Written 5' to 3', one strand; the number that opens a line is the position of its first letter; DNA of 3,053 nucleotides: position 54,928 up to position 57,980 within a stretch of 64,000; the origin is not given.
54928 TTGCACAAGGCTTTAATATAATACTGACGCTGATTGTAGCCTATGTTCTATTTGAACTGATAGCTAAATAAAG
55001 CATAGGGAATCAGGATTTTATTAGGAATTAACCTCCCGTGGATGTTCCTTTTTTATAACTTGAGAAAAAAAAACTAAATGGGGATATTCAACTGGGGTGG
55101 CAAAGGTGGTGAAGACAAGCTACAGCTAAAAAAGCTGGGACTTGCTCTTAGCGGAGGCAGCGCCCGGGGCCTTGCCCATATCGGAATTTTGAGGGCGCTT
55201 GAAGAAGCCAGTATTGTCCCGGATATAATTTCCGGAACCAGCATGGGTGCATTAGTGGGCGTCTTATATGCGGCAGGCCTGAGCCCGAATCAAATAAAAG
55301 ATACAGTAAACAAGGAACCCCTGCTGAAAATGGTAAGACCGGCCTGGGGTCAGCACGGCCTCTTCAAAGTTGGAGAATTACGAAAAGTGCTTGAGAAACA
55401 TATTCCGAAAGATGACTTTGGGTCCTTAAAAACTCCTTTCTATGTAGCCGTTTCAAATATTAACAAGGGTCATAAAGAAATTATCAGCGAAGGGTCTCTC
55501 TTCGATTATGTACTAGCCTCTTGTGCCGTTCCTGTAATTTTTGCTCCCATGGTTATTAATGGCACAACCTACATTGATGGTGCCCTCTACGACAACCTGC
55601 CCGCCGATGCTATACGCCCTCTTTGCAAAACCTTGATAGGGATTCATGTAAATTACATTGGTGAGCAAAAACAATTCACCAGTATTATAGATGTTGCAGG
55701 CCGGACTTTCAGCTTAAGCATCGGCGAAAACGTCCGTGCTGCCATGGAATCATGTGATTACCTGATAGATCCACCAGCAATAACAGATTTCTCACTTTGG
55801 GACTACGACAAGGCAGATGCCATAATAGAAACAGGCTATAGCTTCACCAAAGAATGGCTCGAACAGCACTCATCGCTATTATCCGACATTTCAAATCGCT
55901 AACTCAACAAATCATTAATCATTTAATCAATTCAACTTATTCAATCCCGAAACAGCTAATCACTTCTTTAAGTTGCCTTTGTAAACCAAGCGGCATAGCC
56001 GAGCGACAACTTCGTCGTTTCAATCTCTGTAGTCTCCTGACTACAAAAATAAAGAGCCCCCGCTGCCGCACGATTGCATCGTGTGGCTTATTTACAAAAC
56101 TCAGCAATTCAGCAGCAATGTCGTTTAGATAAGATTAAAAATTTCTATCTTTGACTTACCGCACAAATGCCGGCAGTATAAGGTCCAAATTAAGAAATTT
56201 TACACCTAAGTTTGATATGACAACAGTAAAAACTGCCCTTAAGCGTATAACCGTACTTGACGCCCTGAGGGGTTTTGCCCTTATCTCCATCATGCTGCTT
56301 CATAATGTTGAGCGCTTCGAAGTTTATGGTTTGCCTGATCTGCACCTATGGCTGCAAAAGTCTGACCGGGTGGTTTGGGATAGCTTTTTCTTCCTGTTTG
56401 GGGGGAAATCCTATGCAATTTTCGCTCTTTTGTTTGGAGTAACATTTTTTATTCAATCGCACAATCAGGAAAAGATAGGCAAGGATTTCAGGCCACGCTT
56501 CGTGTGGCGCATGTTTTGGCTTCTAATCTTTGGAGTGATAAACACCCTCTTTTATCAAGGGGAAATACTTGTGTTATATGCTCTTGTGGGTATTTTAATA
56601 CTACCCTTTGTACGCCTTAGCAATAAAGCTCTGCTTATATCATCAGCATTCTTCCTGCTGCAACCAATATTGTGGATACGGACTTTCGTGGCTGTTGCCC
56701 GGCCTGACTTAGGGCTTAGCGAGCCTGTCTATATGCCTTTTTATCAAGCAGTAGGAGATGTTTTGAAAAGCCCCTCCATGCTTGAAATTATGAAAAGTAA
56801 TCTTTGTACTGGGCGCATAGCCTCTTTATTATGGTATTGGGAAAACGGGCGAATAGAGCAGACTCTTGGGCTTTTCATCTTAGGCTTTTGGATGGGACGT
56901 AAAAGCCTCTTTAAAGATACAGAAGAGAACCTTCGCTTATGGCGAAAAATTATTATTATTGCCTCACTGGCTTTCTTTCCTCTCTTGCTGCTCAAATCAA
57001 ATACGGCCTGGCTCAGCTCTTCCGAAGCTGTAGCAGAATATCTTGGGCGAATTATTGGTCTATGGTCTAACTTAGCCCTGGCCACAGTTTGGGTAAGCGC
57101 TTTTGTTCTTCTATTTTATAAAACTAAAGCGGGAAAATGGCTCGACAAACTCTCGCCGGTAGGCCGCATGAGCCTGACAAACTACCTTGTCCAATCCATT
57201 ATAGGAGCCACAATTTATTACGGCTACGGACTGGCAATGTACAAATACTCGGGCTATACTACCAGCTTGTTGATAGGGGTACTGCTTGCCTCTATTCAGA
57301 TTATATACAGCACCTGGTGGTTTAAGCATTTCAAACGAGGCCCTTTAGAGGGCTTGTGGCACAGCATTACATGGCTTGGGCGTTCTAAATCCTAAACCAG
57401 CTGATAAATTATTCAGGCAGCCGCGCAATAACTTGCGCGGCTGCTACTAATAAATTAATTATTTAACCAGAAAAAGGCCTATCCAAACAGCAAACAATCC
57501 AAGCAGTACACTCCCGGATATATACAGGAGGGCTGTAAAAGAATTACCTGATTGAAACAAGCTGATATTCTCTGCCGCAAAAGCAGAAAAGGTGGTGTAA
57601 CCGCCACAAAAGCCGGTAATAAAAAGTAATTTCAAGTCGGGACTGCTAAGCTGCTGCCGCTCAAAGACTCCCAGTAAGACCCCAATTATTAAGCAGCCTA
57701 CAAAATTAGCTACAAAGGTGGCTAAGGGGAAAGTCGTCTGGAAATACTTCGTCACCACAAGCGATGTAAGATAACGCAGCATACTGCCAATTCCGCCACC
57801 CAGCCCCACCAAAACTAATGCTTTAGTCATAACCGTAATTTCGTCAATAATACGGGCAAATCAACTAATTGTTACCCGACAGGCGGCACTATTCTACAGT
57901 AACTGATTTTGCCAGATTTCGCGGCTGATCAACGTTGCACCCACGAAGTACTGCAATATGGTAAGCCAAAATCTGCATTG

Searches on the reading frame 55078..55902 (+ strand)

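Call 87: search_protein_families(library=pfam, proteins=[window:55078-55902:+], max_evalue=0.001)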
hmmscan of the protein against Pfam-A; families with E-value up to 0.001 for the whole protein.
window:55078-55902:+ (274 aa): 1 family
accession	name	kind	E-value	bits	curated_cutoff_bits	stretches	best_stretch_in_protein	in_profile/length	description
PF01734.28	Patatin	-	7.4e-37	127.9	27.7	1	22-178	1-189/191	Patatin-like phospholipase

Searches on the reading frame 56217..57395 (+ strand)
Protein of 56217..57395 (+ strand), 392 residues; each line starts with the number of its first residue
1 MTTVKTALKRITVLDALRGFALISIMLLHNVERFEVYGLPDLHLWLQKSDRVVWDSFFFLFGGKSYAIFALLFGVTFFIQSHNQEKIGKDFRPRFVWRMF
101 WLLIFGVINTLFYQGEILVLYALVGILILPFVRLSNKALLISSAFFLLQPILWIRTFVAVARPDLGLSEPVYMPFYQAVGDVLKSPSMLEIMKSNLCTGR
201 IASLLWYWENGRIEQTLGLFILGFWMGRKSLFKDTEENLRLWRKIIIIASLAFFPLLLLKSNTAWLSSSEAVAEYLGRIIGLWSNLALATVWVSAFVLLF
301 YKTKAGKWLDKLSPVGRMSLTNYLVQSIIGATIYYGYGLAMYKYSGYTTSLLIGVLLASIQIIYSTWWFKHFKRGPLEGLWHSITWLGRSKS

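Call 87: search_protein_families(library=pfam, proteins=[window:56217-57395:+], max_evalue=0.001)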
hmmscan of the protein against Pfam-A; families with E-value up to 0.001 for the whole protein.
window:56217-57395:+ (392 aa): 3 families
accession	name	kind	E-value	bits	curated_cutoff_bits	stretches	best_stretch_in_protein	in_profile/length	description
PF04235.18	DUF418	-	8.8e-45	153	23.6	1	226-387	1-162/163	Protein of unknown function (DUF418)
PF01757.29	Acyl_transf_3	-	2.1e-05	24.2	31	0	14-360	4-322/326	Acyltransferase domain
PF07786.18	HGSNAT_cat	-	3.1e-05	24.1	22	1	10-153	1-139/222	Heparan-alpha-glucosaminide N-acetyltransferase, catalytic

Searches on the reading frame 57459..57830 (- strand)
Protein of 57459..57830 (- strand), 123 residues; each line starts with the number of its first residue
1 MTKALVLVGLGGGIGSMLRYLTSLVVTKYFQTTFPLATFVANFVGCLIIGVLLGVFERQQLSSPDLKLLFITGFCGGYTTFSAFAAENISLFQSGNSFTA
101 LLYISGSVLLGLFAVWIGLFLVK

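Call 87: search_protein_families(library=pfam, proteins=[window:57459-57830:-], max_evalue=0.001)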
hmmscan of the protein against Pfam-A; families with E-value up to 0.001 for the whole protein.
window:57459-57830:- (123 aa): 1 family
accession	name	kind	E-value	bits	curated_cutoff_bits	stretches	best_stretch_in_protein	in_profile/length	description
PF02537.21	CRCB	-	6.1e-30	104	32.9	1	7-119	2-103/103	CrcB-like protein, Camphor Resistance (CrcB)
